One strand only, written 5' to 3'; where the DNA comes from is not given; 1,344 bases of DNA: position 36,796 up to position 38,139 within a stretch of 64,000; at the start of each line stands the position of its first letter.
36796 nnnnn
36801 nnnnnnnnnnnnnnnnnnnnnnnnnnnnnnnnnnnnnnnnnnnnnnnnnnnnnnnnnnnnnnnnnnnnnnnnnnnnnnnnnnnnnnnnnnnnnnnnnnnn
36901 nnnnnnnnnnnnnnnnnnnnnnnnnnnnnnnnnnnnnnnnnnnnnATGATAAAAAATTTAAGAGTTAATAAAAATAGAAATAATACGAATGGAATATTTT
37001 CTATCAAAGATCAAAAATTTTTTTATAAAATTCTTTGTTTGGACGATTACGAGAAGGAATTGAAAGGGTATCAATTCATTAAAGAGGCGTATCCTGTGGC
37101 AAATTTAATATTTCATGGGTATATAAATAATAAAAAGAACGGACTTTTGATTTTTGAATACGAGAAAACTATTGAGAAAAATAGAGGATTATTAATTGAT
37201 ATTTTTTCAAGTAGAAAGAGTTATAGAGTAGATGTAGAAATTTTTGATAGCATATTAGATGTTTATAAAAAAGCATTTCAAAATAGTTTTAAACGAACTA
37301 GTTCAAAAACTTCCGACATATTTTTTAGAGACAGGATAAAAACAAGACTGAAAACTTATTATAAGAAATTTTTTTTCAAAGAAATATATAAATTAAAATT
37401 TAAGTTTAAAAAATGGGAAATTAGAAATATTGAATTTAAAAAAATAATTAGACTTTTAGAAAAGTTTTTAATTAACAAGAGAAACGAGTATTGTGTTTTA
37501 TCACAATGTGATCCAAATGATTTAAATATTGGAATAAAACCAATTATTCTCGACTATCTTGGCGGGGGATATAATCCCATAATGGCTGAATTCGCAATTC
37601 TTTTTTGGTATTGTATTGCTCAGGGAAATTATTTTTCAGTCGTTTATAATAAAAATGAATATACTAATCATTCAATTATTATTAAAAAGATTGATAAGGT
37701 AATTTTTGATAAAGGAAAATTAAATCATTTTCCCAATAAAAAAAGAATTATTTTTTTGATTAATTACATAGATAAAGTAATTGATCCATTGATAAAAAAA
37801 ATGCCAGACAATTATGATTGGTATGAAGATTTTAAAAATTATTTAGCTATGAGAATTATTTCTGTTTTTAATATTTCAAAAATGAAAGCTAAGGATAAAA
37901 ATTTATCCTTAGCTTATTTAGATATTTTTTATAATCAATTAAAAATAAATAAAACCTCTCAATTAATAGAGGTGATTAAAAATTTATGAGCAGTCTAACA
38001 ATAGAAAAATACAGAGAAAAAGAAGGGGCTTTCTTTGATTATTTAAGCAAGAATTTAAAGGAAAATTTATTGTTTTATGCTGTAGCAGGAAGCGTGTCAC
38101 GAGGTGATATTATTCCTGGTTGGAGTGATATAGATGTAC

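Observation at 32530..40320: rpsO and pnp are separated by ~7.5 kb: a tRNA-Trp-associated accessory insertion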

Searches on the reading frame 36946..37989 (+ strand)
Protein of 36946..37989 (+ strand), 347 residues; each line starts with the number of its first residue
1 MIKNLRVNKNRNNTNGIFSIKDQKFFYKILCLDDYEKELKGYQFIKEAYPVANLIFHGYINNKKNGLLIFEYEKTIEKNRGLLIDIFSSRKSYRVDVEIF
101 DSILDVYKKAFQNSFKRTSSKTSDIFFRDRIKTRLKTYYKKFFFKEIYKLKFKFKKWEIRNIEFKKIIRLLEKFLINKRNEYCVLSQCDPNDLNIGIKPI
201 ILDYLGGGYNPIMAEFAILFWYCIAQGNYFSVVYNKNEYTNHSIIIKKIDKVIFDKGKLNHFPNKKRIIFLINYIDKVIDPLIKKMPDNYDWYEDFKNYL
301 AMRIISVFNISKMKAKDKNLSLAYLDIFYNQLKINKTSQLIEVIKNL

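Call 4: search_protein_families(library=pfam, proteins=[window:36946-37989:+], max_evalue=0.01)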
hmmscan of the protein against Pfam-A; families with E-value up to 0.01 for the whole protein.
window:36946-37989:+ (347 aa): 0 families

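Call 5: search_protein_families(library=ncbifam, proteins=[window:36946-37989:+], max_evalue=0.01)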
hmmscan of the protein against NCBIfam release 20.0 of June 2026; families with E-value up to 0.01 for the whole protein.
window:36946-37989:+ (347 aa): 0 families

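Call 21: search_solved_structures(query=window:36946-37989:+, max_evalue=1)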
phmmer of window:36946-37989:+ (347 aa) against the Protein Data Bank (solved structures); distinct sequences matched with E-value up to 1: 0.

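Call 40: search_protein_families(library=padloc, proteins=[window:36946-37989:+], max_evalue=0.01)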
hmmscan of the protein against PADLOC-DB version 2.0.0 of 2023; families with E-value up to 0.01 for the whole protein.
window:36946-37989:+ (347 aa): 0 families

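Call 41: find_homologous_proteins(query=window:36946-37989:+, max_evalue=0.001)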
Query window:36946-37989:+ (347 aa): 86 proteins with E <= 0.001 among 3053 candidates.
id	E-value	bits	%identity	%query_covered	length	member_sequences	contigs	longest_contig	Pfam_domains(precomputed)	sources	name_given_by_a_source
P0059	1.0e-222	756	100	100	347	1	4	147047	-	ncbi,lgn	-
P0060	2.3e-195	666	86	100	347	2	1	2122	-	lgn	-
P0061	2.5e-195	666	87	100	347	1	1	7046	-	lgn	-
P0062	2.1e-186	637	82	100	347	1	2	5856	-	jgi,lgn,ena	-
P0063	1.3e-180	618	79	100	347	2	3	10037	-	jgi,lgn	jgi:hypothetical protein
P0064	1.5e-180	618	80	100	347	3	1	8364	-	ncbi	ncbi:MAG: hypothetical protein V1891_03605 [bacterium]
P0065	4.6e-180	616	79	100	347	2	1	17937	-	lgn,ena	-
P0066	3.7e-179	613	80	100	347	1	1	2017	-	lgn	-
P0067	3.9e-150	518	67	100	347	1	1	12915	-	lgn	-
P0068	2.3e-140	486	64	100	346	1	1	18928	-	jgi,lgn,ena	-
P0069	4.7e-120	419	59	100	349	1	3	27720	-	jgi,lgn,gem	-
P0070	4.8e-89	317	50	95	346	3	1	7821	-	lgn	-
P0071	8.1e-89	316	45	98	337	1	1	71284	-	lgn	-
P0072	8.9e-88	313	48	100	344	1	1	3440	-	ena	-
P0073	9.6e-87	309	45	100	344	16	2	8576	-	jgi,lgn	jgi:hypothetical protein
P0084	1.5e-75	272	44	96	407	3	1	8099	PF12844.14,PF01381.29,PF13560.13,PF13443.13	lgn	-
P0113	1.5e-61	226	41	96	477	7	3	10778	PF00293.35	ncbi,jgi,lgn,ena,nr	ncbi:MAG: hypothetical protein COU51_04470 [Parcubacteria group bacterium CG10_big_fil_rev_8_21_14_0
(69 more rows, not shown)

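Call 56: predict_structure(alignment_id=A2)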
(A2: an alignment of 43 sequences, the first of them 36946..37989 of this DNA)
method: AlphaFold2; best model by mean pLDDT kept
length: 347 residues; sequences in the alignment: 43
mean_pLDDT: 94.5   pTM: 0.93
mean pLDDT of the five models: 94.5, 94.4, 94.0, 92.6, 91.5
residues with pLDDT >= 90: 312; 70-90: 26; 50-70: 9; < 50: 0
segments of 3 or more residues with pLDDT < 50: none
pLDDT, mean of each block of 10 residues (from residue 1): 69 82 93 95 97 97 95 95 96 96 98 96 93 93 95 97 96 88 94 94 95 98 97 91 93 97 97 99 97 98 97 97 98 98 96
secondary structure, 60 per line:
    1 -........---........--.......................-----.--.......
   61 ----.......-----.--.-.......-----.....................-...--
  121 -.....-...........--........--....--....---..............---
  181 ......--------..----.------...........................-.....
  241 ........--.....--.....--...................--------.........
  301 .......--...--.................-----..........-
elements in order: E2-9 E13-20 E23-31 H32-45 E54-60 E65-71 H83-88 H94-114 E116-118 H122-126 H128-138 H141-148 E151-154 E157-160 H164-177 E181-186 E208-211 H212-234 H236-248 E251-255 E258-262 H265-283 H292-307 H315-331 H337-346
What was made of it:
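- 36946..37989 (+): unk347: APH/eukaryotic-like-kinase-fold small-molecule kinase; no Pfam family. pLDDT 94.5 (call 56).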

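Call 60: fold_search(model_id=the predicted structure, library=pdb)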
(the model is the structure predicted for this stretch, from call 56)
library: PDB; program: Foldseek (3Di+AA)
matches with E <= 10: 1739; with E <= 0.001: 97
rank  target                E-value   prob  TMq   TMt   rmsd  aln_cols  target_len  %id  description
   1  3i0o                  1.0e-06  1.00  0.44  0.46  11.2       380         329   10  Crystal Structure of Spectinomycin Phosphotransferase, APH(9)-Ia, in complex with ADP and Spectinomcyin (released 2010-01-19)
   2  4fev_C                5.3e-06  1.00  0.44  0.58   9.2       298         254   11  Crystal structure of the aminoglycoside phosphotransferase APH(3')-Ia, with substrate kanamycin and small molecule inh (released 2012-06-20)
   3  4fex_C                6.2e-06  1.00  0.43  0.55   9.9       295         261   12  Crystal structure of the aminoglycoside phosphotransferase APH(3')-Ia, with substrate kanamycin and small molecule inh (released 2012-06-20)
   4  1nd4_A                6.2e-06  1.00  0.40  0.52   9.5       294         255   12  Crystal structure of aminoglycoside-3'-phosphotransferase-IIa (released 2003-09-16)
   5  3w0m                  6.5e-06  1.00  0.52  0.61   6.1       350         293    8  Crystal structure of a thermostable mutant of aminoglycoside phosphotransferase APH(4)-Ia, apo form (released 2013-08-07)
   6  3w0q                  6.5e-06  1.00  0.50  0.57   6.3       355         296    8  Crystal structure of a thermostable mutant of aminoglycoside phosphotransferase APH(4)-Ia (N203A), ternary complex with  (released 2013-08-07)
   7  2pun_B                6.5e-06  1.00  0.50  0.47   8.8       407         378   12  Structures of 5-methylthioribose kinase reveal substrate specificity and unusual mode of nucleotide binding (released 2007-05-22)
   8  1j7l_A                7.2e-06  1.00  0.42  0.53   9.2       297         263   12  Crystal Structure of 3',5"-Aminoglycoside Phosphotransferase Type IIIa ADP Complex (released 2001-08-08)
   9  4few_B                7.6e-06  1.00  0.43  0.56  10.7       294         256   12  Crystal structure of the aminoglycoside phosphotransferase APH(3')-Ia, with substrate kanamycin and small molecule inh (released 2012-06-20)
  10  6sui                  8.1e-06  1.00  0.49  0.51   6.9       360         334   12  AMICOUMACIN KINASE AMIN (released 2020-07-22)
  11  4feu_A                9.5e-06  1.00  0.43  0.57  10.3       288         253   14  Crystal structure of the aminoglycoside phosphotransferase APH(3')-Ia, with substrate kanamycin and small molecule inh (released 2012-06-20)
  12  4gkh_B                9.5e-06  1.00  0.43  0.54  10.2       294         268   13  Crystal structure of the aminoglycoside phosphotransferase APH(3')-Ia, with substrate kanamycin and small molecule inh (released 2012-09-05)
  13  3w0n                  1.1e-05  1.00  0.51  0.58   6.3       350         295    8  Crystal structure of a thermostable mutant of aminoglycoside phosphotransferase APH(4)-Ia, ternary complex with AMP-PNP  (released 2013-08-07)
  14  4gkh_H                1.1e-05  1.00  0.44  0.58  10.1       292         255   12  Crystal structure of the aminoglycoside phosphotransferase APH(3')-Ia, with substrate kanamycin and small molecule inh (released 2012-09-05)
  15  5byl_D                1.1e-05  1.00  0.46  0.52   7.4       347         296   12  Aminoglycoside Phosphotransferase (2'')-Ia (CTD of AAC(6')-Ie/APH(2'')-Ia) in complex with GMPPCP and Magnesium (released 2016-05-25)
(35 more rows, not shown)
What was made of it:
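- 36946..37989 (+): Foldseek hits to APH(9), APH(3'), APH(4), MTR kinase and amicoumacin kinase (call 60).
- On APH / eukaryotic-like small-molecule kinases: Foldseek probability 1.00 to APH(9), APH(3'), APH(4) and MTR kinase (call 60).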

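Call 66: find_related_loci(query=A2, collection=viral_contigs, flank=10000)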
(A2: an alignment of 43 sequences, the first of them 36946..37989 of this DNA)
Query A2 (347 aa) in viral_contigs; peptide patterns used: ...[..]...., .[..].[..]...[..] (x = any residue, [..] = any of these).
83 stretches matched a pattern, but none encodes a relative of the query by tblastn (E <= 1e-3).

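Call 68: search_protein_families(library=pfam, proteins=[P0113, P0084], max_evalue=0.01)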
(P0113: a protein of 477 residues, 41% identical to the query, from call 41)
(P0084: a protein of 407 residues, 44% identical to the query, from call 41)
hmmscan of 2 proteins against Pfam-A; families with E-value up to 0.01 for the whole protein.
P0113 (477 aa): 1 family
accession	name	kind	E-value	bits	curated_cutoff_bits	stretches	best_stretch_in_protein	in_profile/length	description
PF00293.34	NUDIX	-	2e-11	44.5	21.1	1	9-88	3-93/134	NUDIX domain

P0084 (407 aa): 5 families
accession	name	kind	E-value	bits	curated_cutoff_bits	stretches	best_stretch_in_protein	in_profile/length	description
PF01381.28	HTH_3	-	5.8e-15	55.5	23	1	12-63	1-52/55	Helix-turn-helix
PF12844.13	HTH_19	-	1.9e-11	44.2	30.2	1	9-61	1-53/64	Helix-turn-helix domain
PF13560.12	HTH_31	-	2.1e-09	38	27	1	8-60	2-55/64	Helix-turn-helix domain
PF13443.12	HTH_26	-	5.9e-06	26.9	22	1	11-63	1-54/63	Cro/C1-type HTH DNA-binding domain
PF13413.12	HTH_25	-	8.1e-05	22.8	24.6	1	12-44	2-34/62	Helix-turn-helix domain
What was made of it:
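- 36537..36968 (+): Nudix hydrolase 2 (MutT-type, 143 aa). Fused to unk347 in P0113 (call 68).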

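Call 69: find_encoding_contigs(protein=P0061, flank=10000, max_places=2)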
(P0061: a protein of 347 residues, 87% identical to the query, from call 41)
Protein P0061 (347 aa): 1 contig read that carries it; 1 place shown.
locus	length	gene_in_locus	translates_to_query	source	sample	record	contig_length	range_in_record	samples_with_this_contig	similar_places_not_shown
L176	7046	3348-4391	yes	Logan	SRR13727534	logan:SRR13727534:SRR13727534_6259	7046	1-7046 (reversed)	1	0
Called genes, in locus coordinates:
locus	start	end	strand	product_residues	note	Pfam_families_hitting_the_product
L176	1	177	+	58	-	?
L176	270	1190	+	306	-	PF00962:A_deaminase, PF01979:Amidohydro_1 (weak), PF19326:AMP_deaminase (weak)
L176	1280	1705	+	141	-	PF00293:NUDIX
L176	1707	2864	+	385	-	-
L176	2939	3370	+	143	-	PF00293:NUDIX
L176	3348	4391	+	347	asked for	-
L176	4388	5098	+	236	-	PF01909:NTP_transf_2 (weak)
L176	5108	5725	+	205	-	PF00702:Hydrolase (weak), PF13419:HAD_2 (weak)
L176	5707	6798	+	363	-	PF01761:DHQ_synthase, PF24621:DHQS_C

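Call 70: find_encoding_contigs(protein=P0064, flank=10000, max_places=2)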
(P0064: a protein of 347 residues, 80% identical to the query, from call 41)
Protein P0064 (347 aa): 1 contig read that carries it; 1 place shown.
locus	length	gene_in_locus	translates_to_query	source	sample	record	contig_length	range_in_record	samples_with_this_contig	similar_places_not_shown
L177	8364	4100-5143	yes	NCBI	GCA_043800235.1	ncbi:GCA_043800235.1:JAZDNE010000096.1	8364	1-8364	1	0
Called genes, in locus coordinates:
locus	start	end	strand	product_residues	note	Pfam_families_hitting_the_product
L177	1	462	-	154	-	PF01548:DEDD_Tnp_IS110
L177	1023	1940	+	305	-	PF00962:A_deaminase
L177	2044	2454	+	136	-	PF00293:NUDIX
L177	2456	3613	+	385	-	-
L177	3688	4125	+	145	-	PF00293:NUDIX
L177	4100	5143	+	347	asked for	-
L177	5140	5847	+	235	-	PF01909:NTP_transf_2 (faint)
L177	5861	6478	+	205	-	PF00702:Hydrolase (faint), PF13419:HAD_2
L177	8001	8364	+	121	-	?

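Call 71: find_encoding_contigs(protein=P0067, flank=10000, max_places=2)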
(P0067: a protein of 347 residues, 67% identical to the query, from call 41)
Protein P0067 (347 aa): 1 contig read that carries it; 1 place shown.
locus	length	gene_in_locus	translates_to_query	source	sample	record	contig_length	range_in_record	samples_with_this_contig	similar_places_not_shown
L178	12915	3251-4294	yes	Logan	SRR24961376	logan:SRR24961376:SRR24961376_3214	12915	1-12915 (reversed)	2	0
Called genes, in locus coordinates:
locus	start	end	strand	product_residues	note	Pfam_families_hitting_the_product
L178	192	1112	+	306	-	PF00962:A_deaminase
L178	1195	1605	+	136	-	PF00293:NUDIX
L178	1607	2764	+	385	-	-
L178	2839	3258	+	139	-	PF00293:NUDIX, PF22327:Nudt16-like (faint)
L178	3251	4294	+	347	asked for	-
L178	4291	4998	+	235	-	-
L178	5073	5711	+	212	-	PF03575:Peptidase_S51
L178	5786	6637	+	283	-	PF11127:YgaP-like_TM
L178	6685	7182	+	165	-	PF03073:TspO_MBR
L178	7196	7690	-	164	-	-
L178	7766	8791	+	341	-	-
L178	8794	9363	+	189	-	PF01863:YgjP-like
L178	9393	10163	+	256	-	PF03372:Exo_endo_phos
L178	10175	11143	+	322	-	PF13310:Virulence_RhuM, PF02661:Fic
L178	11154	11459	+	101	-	-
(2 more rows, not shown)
